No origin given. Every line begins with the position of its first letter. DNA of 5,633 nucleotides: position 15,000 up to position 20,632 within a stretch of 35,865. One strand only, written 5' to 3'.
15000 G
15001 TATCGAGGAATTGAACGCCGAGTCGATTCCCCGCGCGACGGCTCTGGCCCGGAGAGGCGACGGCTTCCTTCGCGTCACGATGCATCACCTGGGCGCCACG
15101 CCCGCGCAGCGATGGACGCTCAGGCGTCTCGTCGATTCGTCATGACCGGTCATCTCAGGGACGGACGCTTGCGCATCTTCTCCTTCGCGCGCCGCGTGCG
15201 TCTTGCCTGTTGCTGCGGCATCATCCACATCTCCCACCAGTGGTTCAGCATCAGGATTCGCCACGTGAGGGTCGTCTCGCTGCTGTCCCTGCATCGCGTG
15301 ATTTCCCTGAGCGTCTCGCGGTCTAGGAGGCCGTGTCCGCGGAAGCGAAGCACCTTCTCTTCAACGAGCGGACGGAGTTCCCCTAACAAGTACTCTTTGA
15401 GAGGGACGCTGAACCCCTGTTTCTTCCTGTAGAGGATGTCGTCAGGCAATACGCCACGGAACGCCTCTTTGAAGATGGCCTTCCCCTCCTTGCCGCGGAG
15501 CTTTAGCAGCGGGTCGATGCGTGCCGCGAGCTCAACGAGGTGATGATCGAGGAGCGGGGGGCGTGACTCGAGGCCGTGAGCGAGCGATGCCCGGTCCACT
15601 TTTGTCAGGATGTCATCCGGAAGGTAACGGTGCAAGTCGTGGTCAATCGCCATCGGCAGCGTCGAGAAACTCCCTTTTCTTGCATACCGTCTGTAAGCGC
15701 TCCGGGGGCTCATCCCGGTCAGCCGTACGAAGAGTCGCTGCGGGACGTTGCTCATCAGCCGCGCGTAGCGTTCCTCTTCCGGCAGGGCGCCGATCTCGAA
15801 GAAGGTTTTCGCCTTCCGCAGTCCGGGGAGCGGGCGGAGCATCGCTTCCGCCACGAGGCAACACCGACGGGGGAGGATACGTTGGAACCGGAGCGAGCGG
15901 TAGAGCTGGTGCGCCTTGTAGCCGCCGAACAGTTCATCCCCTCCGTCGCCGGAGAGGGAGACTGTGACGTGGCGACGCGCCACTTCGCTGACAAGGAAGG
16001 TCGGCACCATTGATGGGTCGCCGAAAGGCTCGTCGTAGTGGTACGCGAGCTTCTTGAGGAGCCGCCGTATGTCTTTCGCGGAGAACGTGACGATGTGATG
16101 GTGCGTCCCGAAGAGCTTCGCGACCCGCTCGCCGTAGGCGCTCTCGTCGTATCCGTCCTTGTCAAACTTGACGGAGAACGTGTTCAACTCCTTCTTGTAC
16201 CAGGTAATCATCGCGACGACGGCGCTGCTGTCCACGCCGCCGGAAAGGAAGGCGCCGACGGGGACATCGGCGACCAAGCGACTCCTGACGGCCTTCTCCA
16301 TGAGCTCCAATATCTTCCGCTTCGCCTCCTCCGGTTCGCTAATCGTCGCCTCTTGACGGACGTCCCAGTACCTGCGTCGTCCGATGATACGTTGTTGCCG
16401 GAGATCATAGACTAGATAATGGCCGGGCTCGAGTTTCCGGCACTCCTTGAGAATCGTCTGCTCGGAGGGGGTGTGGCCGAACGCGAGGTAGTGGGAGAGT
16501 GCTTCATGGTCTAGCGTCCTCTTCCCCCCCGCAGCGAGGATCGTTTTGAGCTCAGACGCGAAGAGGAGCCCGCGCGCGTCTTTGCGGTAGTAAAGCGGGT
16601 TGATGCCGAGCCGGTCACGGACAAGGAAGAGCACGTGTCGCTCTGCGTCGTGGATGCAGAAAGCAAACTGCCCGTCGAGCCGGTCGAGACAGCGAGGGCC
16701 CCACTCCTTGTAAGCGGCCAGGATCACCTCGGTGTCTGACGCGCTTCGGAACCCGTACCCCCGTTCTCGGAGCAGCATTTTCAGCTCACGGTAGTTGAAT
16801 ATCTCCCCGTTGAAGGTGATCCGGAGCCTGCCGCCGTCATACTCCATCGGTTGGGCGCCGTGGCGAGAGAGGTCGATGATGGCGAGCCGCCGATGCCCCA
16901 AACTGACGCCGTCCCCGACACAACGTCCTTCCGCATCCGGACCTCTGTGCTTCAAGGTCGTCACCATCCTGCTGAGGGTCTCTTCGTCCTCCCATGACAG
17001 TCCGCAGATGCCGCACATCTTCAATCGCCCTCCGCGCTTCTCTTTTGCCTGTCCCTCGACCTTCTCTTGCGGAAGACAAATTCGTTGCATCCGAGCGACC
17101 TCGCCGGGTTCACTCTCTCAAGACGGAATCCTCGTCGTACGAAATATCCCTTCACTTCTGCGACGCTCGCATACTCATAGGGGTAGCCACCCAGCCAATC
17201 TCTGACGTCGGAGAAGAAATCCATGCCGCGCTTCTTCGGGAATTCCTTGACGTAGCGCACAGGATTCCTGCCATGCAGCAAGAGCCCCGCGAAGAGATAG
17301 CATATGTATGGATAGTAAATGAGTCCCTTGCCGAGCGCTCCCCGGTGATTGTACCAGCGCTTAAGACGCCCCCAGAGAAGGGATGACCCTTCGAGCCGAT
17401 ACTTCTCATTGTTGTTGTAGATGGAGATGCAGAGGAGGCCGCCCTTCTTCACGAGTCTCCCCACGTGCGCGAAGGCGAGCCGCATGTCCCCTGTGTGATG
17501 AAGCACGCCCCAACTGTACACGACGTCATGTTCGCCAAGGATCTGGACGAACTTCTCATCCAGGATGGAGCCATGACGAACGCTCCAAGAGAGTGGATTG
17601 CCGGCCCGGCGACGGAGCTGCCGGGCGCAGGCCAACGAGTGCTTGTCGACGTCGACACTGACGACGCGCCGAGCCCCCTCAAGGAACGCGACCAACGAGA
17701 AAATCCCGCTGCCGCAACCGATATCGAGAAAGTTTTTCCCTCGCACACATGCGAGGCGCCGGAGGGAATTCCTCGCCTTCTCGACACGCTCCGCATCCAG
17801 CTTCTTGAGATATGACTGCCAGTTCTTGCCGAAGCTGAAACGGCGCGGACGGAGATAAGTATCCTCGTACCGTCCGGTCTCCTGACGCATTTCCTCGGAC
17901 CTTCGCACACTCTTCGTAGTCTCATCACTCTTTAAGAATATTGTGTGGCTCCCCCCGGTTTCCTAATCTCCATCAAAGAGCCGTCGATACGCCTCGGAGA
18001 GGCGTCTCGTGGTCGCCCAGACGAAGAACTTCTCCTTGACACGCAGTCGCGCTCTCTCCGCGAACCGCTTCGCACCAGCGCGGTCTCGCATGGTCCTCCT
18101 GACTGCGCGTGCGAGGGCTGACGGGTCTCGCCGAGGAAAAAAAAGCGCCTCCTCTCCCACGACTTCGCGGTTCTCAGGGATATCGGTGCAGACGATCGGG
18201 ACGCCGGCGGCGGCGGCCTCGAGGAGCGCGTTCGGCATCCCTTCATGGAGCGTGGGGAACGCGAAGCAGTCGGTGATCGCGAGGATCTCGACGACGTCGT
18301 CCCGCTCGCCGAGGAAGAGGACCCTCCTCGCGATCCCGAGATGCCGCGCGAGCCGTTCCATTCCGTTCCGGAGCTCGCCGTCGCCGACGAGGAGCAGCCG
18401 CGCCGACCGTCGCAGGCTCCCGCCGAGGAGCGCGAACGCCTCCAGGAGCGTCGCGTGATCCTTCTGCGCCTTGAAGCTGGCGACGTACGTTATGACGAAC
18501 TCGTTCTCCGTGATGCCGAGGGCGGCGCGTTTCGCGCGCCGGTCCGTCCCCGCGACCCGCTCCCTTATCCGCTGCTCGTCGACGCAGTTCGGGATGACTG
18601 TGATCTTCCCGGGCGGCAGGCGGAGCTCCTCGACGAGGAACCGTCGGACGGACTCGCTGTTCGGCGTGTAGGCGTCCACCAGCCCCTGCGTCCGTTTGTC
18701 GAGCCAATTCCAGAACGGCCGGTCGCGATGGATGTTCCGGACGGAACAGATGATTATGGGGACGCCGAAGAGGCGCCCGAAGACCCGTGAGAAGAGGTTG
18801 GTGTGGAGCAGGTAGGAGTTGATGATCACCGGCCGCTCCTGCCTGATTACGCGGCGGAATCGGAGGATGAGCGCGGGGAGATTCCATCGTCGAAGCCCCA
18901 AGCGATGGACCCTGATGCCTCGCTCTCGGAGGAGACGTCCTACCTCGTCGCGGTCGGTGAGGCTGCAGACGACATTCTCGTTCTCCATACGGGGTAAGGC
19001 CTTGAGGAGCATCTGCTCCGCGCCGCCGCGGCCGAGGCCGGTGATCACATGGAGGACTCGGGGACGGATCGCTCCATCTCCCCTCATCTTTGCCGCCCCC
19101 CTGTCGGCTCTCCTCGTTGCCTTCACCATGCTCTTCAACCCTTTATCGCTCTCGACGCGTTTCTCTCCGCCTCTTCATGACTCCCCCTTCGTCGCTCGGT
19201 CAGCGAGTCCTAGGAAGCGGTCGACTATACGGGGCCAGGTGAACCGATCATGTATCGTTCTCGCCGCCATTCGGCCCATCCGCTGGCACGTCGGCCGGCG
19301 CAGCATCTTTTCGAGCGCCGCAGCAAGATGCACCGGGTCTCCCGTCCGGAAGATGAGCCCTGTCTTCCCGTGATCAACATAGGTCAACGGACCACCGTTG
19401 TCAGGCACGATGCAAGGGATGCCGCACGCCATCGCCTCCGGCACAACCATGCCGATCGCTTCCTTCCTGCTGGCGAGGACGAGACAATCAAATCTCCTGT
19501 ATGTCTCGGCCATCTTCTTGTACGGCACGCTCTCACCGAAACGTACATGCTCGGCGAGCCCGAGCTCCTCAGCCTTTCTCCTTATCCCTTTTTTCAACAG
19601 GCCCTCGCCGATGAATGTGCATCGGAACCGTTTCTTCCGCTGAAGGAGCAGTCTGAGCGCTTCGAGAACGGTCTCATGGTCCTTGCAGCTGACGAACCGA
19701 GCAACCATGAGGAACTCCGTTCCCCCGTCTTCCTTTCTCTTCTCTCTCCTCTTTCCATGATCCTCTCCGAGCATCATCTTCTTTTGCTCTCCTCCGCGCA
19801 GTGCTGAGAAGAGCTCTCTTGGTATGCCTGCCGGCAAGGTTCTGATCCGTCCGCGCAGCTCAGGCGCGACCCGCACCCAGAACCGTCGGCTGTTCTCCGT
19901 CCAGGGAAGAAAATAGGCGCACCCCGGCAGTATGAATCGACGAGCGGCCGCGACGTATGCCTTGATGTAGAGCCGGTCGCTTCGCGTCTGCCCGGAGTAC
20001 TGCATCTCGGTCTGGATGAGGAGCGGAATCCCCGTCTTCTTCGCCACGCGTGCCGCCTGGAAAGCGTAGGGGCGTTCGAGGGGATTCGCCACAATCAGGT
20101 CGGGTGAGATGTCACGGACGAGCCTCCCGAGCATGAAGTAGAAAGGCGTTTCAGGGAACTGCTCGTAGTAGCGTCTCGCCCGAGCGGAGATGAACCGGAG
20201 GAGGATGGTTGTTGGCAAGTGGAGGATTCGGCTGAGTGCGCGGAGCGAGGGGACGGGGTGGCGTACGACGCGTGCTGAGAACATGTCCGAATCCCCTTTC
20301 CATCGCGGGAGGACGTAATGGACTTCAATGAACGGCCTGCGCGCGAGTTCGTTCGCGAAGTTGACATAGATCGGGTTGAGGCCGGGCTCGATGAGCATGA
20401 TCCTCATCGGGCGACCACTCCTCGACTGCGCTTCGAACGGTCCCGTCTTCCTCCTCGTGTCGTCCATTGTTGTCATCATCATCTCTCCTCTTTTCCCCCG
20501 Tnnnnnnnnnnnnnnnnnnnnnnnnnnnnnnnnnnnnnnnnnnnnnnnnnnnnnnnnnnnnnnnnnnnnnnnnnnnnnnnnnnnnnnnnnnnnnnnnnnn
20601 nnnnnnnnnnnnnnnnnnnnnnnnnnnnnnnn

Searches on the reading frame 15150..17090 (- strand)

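Call 7: search_protein_families(library=pfam, proteins=[window:15150-17090:-])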
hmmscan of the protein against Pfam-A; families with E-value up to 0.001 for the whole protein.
window:15150-17090:- (646 aa): 4 families
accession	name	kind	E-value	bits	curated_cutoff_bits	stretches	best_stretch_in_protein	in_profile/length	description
PF00733.27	Asn_synthase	-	7e-93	312.5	21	1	260-619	2-353/354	Asparagine synthase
PF13537.11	GATase_7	-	1.4e-42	145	25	1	66-186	1-123/123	Glutamine amidotransferase domain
PF13522.11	GATase_6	-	6.4e-42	143.1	27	1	51-180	1-130/130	Glutamine amidotransferase domain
PF12481.13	DUF3700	-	5.8e-05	23.1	27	1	93-188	81-179/228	Aluminium induced protein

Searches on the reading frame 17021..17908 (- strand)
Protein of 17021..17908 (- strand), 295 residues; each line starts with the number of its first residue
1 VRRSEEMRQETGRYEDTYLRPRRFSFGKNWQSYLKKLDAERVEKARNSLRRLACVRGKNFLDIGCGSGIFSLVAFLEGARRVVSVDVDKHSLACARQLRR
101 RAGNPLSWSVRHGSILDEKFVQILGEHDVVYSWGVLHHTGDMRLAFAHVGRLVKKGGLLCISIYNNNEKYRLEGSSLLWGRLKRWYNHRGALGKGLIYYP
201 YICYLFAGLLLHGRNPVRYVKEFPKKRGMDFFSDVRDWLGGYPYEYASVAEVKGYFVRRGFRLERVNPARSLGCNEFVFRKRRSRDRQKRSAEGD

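Call 7: search_protein_families(library=pfam, proteins=[window:17021-17908:-])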
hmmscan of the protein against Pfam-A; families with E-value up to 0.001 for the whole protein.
window:17021-17908:- (295 aa): 11 families
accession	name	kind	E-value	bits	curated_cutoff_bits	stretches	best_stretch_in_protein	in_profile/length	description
PF13489.12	Methyltransf_23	-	3.3e-13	50.1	27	1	43-174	7-129/164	Methyltransferase domain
PF08241.18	Methyltransf_11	-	3.4e-13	50.5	21.2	1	61-161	1-95/95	Methyltransferase domain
PF13847.12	Methyltransf_31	-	1.1e-12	48.3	27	1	57-165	4-113/145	Methyltransferase domain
PF08242.18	Methyltransf_12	-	3.3e-12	47.4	30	1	61-159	1-98/98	Methyltransferase domain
PF13649.12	Methyltransf_25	-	9.6e-12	45.9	27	1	61-157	2-97/97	Methyltransferase domain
PF06325.19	PrmA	-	5.1e-08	33.2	22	1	56-99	161-204/296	Ribosomal protein L11 methyltransferase (PrmA)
PF02353.26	CMAS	-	6.1e-08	32.7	27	1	35-164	41-167/273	Mycolic acid cyclopropane synthetase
PF08003.17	Methyltransf_9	-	3.7e-07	29.8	23.8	1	49-140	108-196/315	Protein of unknown function (DUF1698)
PF01728.25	FtsJ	-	2.5e-05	24.7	24.1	1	55-126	20-86/181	FtsJ-like methyltransferase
PF05175.20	MTS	-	0.00013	22.1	23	1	55-117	30-92/170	Methyltransferase small domain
PF01209.24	Ubie_methyltran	-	0.00066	19.5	20.1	1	50-161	41-151/233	ubiE/COQ5 methyltransferase family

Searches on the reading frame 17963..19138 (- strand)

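Call 7: search_protein_families(library=pfam, proteins=[window:17963-19138:-])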
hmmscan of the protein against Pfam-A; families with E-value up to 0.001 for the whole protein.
window:17963-19138:- (391 aa): 6 families
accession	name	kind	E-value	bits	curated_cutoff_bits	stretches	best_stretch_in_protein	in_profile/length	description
PF00534.26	Glycos_transf_1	-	1.2e-34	119.8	26.4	1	199-365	1-171/172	Glycosyl transferases group 1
PF13692.12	Glyco_trans_1_4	-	8.3e-32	110.8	27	1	214-352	2-142/142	Glycosyl transferases group 1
PF13439.12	Glyco_transf_4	-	1.1e-16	61.7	28.5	1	44-190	11-170/170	Glycosyltransferase Family 4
PF13579.12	Glyco_trans_4_4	-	1.3e-14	55.3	29.7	1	43-185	9-158/158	Glycosyl transferase 4-like domain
PF13524.12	Glyco_trans_1_2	-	2e-05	25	25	1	303-370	65-132/144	Glycosyl transferase-like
PF20706.3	GT4-conflict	-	0.00016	21.3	26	1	275-377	268-381/385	Family 4 Glycosyltransferase in conflict systems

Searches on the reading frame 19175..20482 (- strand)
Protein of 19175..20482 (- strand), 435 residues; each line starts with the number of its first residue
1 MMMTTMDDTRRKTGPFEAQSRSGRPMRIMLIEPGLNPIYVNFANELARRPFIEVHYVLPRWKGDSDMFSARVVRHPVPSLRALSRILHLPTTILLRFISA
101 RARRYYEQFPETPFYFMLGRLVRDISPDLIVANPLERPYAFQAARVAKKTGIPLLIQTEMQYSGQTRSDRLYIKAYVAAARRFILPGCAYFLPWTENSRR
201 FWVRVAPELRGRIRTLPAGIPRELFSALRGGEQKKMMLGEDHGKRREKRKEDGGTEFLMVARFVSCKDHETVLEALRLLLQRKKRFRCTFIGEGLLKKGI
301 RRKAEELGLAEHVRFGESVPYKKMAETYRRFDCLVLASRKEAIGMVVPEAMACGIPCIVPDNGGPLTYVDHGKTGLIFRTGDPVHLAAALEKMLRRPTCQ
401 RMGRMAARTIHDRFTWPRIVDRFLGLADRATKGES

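Call 7: search_protein_families(library=pfam, proteins=[window:19175-20482:-])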
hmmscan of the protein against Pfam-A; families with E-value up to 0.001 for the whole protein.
window:19175-20482:- (435 aa): 5 families
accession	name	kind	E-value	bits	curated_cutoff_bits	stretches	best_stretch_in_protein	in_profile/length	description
PF00534.26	Glycos_transf_1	-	5.5e-37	127.4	26.4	1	245-406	6-169/172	Glycosyl transferases group 1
PF13692.12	Glyco_trans_1_4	-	2.5e-27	96.3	27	1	257-395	4-141/142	Glycosyl transferases group 1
PF13524.12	Glyco_trans_1_2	-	2e-08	34.8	25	1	279-424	9-143/144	Glycosyl transferase-like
PF20706.3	GT4-conflict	-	2.3e-08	33.9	26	1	240-422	183-384/385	Family 4 Glycosyltransferase in conflict systems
PF13439.12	Glyco_transf_4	-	0.00024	21.6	28.5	0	40-222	9-168/170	Glycosyltransferase Family 4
